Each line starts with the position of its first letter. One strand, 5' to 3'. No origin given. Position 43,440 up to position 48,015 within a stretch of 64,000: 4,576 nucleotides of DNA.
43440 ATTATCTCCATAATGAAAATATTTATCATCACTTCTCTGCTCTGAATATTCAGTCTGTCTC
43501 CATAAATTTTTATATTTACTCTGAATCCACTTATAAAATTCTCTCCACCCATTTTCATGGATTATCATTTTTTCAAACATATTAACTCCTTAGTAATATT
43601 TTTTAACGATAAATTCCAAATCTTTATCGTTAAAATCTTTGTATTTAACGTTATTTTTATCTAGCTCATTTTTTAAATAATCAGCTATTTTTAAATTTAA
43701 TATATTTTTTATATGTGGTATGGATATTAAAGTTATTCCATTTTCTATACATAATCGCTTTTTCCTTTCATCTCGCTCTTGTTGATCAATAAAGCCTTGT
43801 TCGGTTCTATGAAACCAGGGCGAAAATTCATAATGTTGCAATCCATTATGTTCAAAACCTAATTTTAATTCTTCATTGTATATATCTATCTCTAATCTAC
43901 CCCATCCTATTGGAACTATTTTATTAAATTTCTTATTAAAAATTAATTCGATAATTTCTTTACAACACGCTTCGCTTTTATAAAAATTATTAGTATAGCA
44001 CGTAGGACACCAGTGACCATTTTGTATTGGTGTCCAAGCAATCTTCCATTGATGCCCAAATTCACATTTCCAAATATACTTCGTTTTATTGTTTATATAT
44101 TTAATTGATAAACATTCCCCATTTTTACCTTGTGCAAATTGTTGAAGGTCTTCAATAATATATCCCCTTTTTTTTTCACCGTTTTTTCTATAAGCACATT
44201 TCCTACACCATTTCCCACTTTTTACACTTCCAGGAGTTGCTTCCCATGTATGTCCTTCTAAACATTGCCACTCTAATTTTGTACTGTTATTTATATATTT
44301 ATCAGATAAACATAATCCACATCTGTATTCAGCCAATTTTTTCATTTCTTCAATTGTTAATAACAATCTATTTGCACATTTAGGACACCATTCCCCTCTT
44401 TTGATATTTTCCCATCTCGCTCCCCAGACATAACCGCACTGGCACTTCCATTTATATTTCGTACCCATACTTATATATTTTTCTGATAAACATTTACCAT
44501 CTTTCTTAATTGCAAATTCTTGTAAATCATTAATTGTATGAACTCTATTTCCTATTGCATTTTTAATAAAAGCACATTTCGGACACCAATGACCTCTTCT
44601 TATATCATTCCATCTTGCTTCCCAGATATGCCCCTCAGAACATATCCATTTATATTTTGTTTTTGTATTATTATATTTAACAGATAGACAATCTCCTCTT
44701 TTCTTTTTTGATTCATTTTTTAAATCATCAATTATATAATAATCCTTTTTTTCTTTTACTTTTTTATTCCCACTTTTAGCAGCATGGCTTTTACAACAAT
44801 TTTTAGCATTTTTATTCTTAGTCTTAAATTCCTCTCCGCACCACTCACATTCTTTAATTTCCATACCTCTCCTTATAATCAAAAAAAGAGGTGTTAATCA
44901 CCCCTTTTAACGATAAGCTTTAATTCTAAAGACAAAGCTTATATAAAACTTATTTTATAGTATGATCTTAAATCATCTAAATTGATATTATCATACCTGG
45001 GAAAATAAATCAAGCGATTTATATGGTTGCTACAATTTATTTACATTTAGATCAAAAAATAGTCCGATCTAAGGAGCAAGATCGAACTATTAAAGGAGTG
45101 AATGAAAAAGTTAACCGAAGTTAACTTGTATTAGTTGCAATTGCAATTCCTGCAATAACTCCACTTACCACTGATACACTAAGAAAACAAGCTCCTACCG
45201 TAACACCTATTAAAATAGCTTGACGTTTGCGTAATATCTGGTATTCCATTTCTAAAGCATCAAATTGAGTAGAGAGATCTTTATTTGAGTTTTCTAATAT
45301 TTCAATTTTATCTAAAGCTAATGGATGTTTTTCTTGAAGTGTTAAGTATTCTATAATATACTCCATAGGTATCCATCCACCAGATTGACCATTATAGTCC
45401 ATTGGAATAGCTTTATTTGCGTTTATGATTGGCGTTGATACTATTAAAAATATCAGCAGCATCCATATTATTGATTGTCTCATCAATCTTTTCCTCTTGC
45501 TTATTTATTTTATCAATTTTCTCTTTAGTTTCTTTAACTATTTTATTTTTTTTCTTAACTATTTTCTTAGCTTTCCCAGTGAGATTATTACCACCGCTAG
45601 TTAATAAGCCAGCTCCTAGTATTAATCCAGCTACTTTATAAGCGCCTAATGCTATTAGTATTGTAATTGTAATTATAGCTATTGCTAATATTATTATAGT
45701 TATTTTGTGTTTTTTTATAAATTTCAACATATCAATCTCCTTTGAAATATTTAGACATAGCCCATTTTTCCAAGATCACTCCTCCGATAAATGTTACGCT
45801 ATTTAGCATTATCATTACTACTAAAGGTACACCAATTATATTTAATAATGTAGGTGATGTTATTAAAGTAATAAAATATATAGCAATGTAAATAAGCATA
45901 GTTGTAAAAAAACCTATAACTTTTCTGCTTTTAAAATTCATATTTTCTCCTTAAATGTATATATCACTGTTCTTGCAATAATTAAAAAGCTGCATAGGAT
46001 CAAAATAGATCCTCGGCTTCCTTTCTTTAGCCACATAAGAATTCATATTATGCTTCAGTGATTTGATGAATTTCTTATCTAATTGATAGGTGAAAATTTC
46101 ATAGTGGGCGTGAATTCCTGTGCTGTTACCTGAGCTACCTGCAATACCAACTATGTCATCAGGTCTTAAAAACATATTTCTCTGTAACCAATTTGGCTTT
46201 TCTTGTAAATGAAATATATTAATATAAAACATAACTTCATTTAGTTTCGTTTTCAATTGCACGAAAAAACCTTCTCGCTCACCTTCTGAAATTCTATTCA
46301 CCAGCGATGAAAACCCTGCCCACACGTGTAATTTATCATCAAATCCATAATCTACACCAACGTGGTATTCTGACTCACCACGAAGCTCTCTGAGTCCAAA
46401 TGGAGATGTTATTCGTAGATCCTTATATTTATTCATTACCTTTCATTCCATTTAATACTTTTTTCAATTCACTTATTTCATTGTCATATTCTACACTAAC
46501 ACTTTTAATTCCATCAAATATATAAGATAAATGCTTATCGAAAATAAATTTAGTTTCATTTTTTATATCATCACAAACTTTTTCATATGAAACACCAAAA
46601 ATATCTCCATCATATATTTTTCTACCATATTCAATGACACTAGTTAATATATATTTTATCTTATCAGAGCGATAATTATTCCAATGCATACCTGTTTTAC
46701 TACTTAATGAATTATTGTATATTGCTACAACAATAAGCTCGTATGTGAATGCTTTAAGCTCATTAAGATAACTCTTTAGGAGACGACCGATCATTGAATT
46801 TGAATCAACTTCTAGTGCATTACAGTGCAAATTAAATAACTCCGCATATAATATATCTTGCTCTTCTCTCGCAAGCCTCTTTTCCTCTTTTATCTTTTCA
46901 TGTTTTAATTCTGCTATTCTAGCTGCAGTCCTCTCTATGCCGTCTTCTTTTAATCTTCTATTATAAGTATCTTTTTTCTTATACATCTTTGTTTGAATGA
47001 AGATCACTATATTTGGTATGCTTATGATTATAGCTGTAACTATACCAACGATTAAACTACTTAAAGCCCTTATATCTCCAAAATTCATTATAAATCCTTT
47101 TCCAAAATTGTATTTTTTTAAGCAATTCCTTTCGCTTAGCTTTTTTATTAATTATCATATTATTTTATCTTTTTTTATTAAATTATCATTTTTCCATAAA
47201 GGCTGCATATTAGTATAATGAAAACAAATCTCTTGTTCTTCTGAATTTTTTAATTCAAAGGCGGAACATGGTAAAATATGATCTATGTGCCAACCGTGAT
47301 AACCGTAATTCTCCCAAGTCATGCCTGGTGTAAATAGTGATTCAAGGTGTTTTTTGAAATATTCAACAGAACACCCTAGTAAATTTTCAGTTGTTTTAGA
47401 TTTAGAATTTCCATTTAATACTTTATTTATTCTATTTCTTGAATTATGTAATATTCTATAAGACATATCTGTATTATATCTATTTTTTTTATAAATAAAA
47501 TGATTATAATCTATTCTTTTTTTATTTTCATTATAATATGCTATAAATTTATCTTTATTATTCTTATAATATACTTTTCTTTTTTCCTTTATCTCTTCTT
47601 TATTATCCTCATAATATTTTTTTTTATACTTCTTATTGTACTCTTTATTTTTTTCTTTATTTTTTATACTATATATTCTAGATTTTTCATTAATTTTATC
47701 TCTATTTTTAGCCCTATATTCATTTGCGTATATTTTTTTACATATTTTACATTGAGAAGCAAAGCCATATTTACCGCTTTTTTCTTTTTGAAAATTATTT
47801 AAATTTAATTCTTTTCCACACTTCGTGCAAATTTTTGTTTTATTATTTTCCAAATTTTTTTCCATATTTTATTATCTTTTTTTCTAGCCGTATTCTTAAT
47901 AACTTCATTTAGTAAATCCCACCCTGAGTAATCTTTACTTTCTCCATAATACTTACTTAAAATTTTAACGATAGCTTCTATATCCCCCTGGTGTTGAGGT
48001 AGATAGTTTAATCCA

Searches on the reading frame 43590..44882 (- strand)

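Call 16: search_protein_families(library=pfam, proteins=[window:43590-44882:-], max_evalue=0.01)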
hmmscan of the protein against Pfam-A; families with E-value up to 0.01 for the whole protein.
window:43590-44882:- (430 aa): 2 families
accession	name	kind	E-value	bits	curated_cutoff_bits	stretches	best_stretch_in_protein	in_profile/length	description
PF21817.3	CapR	-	1.1e-12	48.3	24.2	3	193-230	21-67/67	CapR homology domain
PF14311.12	DUF4379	-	3.4e-09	37.2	24.5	3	68-104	18-54/56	Probable Treble clef zinc finger domain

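Call 88: search_protein_families(library=padloc, proteins=[window:43590-44882:-], max_evalue=0.001)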
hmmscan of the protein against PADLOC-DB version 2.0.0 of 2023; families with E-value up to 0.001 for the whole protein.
window:43590-44882:- (430 aa): 0 families

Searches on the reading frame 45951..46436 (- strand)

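Call 64: search_protein_families(library=pfam, proteins=[window:45951-46436:-], max_evalue=0.001)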
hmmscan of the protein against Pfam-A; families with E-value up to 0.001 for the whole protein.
window:45951-46436:- (161 aa): 1 family
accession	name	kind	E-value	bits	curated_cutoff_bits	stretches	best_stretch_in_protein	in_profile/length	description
PF01551.29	Peptidase_M23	-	3.9e-05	24.2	28.7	1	24-116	2-89/96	Peptidase family M23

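Call 90: search_protein_families(library=padloc, proteins=[window:45951-46436:-], max_evalue=1)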
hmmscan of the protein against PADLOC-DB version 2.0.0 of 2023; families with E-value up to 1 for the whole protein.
window:45951-46436:- (161 aa): 0 families

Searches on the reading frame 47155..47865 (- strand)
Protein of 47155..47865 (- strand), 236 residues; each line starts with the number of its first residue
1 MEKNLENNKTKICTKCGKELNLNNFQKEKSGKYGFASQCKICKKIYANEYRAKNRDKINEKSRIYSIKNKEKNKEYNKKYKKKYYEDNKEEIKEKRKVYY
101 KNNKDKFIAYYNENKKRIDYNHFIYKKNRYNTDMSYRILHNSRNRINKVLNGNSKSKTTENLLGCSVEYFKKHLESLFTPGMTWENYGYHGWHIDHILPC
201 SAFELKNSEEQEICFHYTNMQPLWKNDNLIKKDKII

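Call 64: search_protein_families(library=pfam, proteins=[window:47155-47865:-], max_evalue=0.001)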
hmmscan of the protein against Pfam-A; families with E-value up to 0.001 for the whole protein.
window:47155-47865:- (236 aa): 0 families

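Call 88: search_protein_families(library=padloc, proteins=[window:47155-47865:-], max_evalue=0.001)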
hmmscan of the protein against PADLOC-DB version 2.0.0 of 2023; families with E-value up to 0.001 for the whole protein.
window:47155-47865:- (236 aa): 1 family
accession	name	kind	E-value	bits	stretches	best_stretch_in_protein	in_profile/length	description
PDLC01444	Cas10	-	0.00023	18.1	1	9-124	266-361/605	CAS-III; effector_LS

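Call 90: search_protein_families(library=padloc, proteins=[window:47155-47865:-], max_evalue=1)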
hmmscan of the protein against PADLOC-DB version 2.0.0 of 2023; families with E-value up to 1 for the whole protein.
window:47155-47865:- (236 aa): 1 family
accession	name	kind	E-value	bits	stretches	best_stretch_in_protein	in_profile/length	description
PDLC01444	Cas10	-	0.00023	18.1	1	9-124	266-361/605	CAS-III; effector_LS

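Call 91: search_solved_structures(query=window:47155-47865:-, max_evalue=1, show_alignments=2)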
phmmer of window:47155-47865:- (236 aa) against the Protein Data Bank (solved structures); distinct sequences matched with E-value up to 1: 0.
